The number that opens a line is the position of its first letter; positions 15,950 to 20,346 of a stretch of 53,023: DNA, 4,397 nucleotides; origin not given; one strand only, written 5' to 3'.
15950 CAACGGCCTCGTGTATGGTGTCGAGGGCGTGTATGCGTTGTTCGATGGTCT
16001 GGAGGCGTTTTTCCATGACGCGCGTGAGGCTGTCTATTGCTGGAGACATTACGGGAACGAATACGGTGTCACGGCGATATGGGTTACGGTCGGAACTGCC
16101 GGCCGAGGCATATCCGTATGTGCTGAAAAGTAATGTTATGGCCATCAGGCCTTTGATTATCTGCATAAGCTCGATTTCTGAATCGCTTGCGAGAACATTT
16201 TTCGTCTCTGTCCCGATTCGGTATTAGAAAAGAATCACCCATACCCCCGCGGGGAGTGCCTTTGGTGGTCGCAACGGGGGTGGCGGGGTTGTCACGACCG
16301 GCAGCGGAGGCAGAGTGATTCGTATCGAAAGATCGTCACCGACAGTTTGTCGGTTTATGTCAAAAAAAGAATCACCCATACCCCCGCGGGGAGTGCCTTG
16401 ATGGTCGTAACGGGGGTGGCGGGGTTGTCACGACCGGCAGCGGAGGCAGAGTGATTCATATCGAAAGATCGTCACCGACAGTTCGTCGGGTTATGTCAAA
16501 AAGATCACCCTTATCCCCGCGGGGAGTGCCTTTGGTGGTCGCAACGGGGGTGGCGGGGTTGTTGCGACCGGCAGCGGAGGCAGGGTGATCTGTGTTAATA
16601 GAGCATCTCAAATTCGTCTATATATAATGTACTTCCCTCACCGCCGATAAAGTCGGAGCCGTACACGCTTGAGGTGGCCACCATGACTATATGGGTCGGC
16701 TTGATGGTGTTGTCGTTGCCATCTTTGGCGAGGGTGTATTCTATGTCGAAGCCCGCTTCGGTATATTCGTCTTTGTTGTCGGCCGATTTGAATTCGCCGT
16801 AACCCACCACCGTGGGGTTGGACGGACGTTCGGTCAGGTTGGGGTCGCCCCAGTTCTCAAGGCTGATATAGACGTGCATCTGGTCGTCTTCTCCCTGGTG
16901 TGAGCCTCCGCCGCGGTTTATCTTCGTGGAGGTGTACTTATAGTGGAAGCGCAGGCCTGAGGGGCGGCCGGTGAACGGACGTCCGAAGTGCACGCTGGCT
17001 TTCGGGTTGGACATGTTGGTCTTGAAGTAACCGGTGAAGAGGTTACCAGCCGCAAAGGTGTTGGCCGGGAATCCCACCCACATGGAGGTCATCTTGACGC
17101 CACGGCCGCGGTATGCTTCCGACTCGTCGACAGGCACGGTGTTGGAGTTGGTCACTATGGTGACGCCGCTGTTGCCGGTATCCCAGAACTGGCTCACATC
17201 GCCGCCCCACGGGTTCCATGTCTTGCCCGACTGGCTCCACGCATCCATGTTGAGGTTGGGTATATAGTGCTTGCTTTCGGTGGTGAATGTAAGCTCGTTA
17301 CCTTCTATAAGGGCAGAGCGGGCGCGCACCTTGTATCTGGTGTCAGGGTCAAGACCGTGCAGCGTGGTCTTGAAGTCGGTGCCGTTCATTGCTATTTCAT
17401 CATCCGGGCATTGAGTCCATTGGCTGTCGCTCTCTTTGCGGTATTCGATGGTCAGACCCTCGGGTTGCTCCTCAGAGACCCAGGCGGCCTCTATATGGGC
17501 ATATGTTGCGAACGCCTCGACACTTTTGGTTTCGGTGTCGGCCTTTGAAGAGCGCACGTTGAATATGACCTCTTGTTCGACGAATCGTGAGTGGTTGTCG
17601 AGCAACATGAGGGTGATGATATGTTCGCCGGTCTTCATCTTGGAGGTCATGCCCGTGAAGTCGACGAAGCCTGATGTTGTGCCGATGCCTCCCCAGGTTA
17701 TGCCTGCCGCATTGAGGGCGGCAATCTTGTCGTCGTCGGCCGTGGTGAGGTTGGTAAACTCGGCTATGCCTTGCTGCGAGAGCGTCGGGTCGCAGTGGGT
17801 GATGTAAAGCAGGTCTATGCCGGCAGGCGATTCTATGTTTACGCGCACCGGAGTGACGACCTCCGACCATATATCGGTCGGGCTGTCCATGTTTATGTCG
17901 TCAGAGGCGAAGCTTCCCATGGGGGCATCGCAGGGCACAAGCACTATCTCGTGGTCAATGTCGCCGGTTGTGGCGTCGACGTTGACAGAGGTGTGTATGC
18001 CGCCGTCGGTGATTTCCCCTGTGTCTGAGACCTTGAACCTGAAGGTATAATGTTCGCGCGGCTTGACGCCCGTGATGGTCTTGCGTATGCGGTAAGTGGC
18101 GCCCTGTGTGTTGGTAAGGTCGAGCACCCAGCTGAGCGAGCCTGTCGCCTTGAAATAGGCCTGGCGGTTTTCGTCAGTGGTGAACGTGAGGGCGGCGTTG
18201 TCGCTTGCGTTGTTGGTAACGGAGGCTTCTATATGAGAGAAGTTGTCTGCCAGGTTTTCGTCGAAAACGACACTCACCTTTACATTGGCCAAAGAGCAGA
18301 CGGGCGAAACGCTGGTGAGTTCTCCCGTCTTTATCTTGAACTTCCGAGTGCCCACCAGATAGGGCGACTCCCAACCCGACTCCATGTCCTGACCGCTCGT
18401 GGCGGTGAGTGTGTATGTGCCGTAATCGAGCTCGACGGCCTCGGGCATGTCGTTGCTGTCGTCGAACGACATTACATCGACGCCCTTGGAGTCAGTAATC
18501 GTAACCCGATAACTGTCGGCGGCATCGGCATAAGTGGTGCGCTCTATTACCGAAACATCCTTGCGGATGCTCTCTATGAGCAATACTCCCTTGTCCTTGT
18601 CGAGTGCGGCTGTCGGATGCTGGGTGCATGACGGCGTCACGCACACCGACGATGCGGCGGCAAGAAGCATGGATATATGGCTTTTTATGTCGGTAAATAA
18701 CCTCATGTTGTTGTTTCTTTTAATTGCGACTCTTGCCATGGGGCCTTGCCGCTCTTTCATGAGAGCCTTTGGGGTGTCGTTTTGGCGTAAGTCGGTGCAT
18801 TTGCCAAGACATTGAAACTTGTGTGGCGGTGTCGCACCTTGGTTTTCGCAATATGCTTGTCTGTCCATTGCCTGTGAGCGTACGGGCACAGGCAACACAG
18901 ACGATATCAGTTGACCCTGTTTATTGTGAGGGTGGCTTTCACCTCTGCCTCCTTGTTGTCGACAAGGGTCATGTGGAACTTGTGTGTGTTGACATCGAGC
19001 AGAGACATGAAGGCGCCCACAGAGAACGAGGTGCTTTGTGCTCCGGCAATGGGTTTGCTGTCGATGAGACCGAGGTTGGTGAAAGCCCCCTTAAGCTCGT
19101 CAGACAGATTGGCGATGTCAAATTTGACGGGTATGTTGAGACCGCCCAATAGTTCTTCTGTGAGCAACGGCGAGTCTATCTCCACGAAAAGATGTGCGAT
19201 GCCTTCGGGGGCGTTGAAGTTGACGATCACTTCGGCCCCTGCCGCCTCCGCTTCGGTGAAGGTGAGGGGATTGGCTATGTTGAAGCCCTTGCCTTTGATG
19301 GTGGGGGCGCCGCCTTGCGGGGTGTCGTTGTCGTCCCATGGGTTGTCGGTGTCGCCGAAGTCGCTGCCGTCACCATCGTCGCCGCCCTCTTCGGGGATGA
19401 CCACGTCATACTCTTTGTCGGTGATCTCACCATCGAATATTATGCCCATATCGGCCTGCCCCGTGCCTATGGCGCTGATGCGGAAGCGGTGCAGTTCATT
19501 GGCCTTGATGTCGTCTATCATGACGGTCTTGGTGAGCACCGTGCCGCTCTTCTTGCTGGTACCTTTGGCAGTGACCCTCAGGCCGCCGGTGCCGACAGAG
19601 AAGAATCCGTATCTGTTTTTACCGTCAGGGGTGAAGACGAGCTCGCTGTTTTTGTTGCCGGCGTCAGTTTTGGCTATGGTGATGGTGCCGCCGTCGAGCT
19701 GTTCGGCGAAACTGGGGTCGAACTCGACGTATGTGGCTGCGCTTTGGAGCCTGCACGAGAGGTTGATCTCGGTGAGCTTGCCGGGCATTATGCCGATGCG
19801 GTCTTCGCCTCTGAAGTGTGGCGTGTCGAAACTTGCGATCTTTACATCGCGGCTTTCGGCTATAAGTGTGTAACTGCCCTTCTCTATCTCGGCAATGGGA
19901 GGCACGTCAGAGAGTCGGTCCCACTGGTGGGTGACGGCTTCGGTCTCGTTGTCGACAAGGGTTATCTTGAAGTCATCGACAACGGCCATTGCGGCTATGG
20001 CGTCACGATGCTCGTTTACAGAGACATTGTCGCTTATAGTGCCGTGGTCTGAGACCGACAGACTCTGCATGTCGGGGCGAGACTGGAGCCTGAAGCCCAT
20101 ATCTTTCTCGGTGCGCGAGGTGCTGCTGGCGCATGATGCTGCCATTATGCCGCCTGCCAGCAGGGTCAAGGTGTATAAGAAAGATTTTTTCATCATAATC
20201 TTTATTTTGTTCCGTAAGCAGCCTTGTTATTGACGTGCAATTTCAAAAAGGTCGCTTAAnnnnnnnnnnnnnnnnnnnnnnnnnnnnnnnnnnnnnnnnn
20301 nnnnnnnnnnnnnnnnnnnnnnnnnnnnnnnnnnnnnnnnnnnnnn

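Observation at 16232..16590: Three tandem ~90-nt C-rich multi-helix RNA elements embedded between genes of the DUF4493/PCMD operon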

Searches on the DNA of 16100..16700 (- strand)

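Call 5: search_rna_families(source=window, start=16100, end=16700, threshold=evalue, max_evalue=10, show_alignments=3)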
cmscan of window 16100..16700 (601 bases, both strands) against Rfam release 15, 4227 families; matches with E-value up to 10: 2.
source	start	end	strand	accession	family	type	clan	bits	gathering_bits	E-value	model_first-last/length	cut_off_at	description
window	16495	16583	+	RF02927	Actino-ugpB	Gene; sRNA;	-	18.2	42.5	0.92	1-61/61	no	Actino-ugpB RNA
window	16522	16583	+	RF02040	HOTTIP_1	Gene; lncRNA;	-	11.4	50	8.7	1-57/57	no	HOXA transcript at the distal tip, conserved region 1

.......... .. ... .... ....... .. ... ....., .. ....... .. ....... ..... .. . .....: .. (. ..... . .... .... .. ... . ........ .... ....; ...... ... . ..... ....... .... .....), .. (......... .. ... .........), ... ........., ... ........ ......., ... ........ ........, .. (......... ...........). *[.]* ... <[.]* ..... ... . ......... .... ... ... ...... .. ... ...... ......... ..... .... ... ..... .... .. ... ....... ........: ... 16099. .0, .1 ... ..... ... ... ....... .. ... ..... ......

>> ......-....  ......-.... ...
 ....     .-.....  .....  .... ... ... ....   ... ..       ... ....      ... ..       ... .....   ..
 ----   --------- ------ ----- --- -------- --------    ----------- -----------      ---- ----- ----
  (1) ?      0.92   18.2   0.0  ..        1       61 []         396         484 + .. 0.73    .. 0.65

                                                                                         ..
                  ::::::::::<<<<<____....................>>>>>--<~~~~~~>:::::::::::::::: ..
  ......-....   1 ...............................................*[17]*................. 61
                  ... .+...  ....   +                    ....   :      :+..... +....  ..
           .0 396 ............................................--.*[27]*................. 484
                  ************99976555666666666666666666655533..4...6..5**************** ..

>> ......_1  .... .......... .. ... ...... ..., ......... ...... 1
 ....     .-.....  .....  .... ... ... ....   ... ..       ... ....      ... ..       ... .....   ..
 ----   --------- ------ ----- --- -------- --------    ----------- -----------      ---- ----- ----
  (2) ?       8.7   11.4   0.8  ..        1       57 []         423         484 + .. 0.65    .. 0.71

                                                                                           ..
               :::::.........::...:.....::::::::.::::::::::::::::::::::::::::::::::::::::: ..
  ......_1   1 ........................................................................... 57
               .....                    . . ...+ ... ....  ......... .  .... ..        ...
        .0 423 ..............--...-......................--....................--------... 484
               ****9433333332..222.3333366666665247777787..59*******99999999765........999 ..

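Call 33: build_rna_model(alignment_id=A1, structure=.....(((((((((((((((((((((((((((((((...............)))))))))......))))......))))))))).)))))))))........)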
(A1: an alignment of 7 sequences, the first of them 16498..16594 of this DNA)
Model R1 built from alignment A1 (7 sequences, 103 columns); structure: as given.
model positions 100; base pairs 31; branch points 0; effective number of sequences 0.76; information 0.589 bits per position. Calibrated on 0.2 Mb of random sequence (short: E-values are rough).
structure used (alignment columns):
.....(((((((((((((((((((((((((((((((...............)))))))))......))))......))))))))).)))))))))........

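Call 34: search_with_rna_model(model_id=R1, source=window, filters=off, max_evalue=10)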
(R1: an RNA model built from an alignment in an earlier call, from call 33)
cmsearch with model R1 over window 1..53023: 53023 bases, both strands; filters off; matches with E-value up to 10: 26.
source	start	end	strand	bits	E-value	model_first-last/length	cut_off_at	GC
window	16361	16460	-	117.6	8e-33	1-100/100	no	0.59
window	16224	16324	-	117.4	9.3e-33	1-100/100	no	0.61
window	16494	16594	-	109.7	1.9e-30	1-100/100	no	0.63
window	16366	16465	+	17.6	0.0093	1-100/100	no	0.6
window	16229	16329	+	16.8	0.016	1-100/100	no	0.62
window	16499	16599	+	14.6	0.074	1-100/100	no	0.61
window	42323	42356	-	14.3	0.091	1-100/100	no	0.56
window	6278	6326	+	14.2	0.095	1-100/100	no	0.55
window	6275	6319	-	14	0.11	1-100/100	no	0.58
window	31212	31246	+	13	0.23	1-100/100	no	0.57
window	24463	24497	+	11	0.88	1-100/100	no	0.46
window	35099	35142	-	10.9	0.93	1-100/100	no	0.41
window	42328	42361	+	10.7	1.1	1-100/100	no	0.59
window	12382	12432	-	10.5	1.3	1-100/100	no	0.41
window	39285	39373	+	10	1.8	1-100/100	no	0.56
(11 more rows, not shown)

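Call 49: search_dna_similar(query=window:16226-16470:-, collection=phages, mode=distant, max_evalue=0.01)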
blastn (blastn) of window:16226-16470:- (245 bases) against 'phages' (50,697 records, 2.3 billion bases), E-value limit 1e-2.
No match.

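Call 50: search_dna_similar(query=window:16226-16470:-, collection=plasmids, mode=distant, max_evalue=0.01)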
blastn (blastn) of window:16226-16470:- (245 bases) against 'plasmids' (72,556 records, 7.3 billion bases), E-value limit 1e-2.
No match.

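Call 80: search_with_rna_model(model_id=R1, sources=[L001, L002, L003, L004, L005, L006, L007, L008, L024, L057, L090, L091, L092, L093, L094, L095, L096, L097, L098, L099, L100], max_evalue=1)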
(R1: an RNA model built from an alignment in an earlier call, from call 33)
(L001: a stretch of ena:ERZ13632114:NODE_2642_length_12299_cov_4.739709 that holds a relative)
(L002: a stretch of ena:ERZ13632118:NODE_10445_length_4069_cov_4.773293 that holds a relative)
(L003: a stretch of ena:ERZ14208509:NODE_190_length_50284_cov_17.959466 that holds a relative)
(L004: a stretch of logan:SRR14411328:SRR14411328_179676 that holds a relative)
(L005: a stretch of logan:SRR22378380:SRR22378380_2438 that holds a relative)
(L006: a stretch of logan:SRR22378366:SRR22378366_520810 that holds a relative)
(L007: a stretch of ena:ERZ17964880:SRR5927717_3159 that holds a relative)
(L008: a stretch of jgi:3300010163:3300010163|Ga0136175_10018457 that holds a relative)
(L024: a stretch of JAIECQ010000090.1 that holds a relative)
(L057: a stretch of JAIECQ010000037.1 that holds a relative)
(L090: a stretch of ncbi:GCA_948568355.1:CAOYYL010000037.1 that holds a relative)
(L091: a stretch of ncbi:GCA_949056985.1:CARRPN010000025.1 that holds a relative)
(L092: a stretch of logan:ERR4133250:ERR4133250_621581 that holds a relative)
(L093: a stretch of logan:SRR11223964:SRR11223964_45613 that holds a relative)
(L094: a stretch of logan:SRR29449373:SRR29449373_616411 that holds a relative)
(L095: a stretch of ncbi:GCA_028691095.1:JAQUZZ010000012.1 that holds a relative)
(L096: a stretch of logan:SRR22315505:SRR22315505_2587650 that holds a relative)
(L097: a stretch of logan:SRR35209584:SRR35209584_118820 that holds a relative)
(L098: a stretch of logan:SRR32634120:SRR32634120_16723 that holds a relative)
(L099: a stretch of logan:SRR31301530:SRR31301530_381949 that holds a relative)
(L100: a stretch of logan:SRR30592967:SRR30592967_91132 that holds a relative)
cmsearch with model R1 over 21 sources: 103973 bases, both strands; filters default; matches with E-value up to 1: 27.
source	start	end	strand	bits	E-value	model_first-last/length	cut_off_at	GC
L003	3589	3688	+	123.9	2.1e-34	1-100/100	no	0.66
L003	3729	3828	+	123.9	2.1e-34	1-100/100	no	0.66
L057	2230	2329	+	123.9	2.1e-34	1-100/100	no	0.66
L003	3869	3968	+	122.7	4.7e-34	1-100/100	no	0.64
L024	788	887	-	122.7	4.7e-34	1-100/100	no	0.64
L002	69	168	+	117.6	1.6e-32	1-100/100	no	0.59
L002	205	305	+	117.4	1.8e-32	1-100/100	no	0.61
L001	5843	5943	+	116.8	2.9e-32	1-100/100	no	0.6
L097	1343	1443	+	111.5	1.1e-30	1-100/100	no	0.63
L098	1343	1443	+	111.5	1.1e-30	1-100/100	no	0.63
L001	5709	5809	+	109.7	3.7e-30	1-100/100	no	0.63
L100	1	50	+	42.8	4.8e-10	51-100/100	5'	0.56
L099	1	51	+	39.2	5.8e-09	51-100/100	5'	0.55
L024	928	970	-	36.3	4.4e-08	58-100/100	5'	0.6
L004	1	34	+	26.6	3.7e-05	67-100/100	5'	0.59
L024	793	892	+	21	0.0018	1-100/100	no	0.63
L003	3864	3963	-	21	0.0018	1-100/100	no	0.63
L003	3724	3823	-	21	0.0018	1-100/100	no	0.65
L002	1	35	+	20.5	0.0025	66-100/100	5'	0.54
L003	3584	3683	-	18.2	0.012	1-100/100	no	0.67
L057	2225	2324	-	18.2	0.012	1-100/100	no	0.67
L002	64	163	-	17.6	0.018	1-100/100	no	0.6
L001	5838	5938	-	17.5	0.02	1-100/100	no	0.61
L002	200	300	-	16.8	0.031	1-100/100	no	0.62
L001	5704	5804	-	14.6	0.15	1-100/100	no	0.61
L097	1339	1438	-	12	0.87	1-100/100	no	0.63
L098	1339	1438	-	12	0.87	1-100/100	no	0.63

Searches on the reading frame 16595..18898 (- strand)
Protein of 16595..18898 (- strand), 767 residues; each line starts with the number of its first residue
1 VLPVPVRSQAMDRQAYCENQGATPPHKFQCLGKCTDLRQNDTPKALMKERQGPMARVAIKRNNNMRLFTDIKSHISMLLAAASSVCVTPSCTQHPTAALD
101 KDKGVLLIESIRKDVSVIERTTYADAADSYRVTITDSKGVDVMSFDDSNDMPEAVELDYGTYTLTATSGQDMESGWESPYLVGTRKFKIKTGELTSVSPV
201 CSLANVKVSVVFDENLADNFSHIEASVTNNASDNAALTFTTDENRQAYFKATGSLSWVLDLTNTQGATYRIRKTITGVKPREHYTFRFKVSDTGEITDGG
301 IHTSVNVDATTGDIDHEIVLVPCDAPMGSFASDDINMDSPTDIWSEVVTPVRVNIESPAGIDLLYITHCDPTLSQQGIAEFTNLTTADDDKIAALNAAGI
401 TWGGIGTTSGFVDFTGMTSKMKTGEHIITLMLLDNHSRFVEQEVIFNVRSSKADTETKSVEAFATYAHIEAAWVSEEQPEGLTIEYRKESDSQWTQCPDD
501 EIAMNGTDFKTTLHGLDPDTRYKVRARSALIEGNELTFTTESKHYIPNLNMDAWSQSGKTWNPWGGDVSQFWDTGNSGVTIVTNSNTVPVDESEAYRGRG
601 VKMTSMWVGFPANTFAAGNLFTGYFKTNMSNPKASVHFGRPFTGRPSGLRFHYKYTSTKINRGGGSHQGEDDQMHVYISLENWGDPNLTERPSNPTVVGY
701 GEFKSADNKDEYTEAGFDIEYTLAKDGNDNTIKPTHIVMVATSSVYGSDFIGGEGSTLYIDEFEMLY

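Call 12: search_protein_families(library=pfam, proteins=[window:16595-18898:-])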
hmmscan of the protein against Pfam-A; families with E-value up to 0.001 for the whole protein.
window:16595-18898:- (767 aa): 3 families
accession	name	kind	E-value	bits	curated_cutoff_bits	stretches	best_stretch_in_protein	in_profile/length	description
PF14900.11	DUF4493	-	1.7e-44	152.8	27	1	104-319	3-223/226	Domain of unknown function (DUF4493)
PF13201.12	PCMD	-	4.2e-43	148.2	28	1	552-765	3-233/234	Putative carbohydrate metabolism domain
PF16656.11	Pur_ac_phosph_N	-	1.9e-06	28.8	30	1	471-540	17-93/93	Purple acid Phosphatase, N-terminal domain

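Call 72: search_protein_families(library=ncbifam, proteins=[window:16595-18898:-], max_evalue=0.01)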
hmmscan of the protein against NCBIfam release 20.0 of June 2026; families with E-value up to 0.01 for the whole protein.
window:16595-18898:- (767 aa): 0 families

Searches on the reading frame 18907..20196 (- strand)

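Call 12: search_protein_families(library=pfam, proteins=[window:18907-20196:-])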
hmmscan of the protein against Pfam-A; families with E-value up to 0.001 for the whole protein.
window:18907-20196:- (429 aa): 1 family
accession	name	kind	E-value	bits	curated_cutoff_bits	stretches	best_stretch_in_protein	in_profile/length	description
PF14900.11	DUF4493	-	1.4e-30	107.3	27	1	55-268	10-225/226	Domain of unknown function (DUF4493)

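Call 72: search_protein_families(library=ncbifam, proteins=[window:18907-20196:-], max_evalue=0.01)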
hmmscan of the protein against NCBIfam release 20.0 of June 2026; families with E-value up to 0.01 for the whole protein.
window:18907-20196:- (429 aa): 0 families
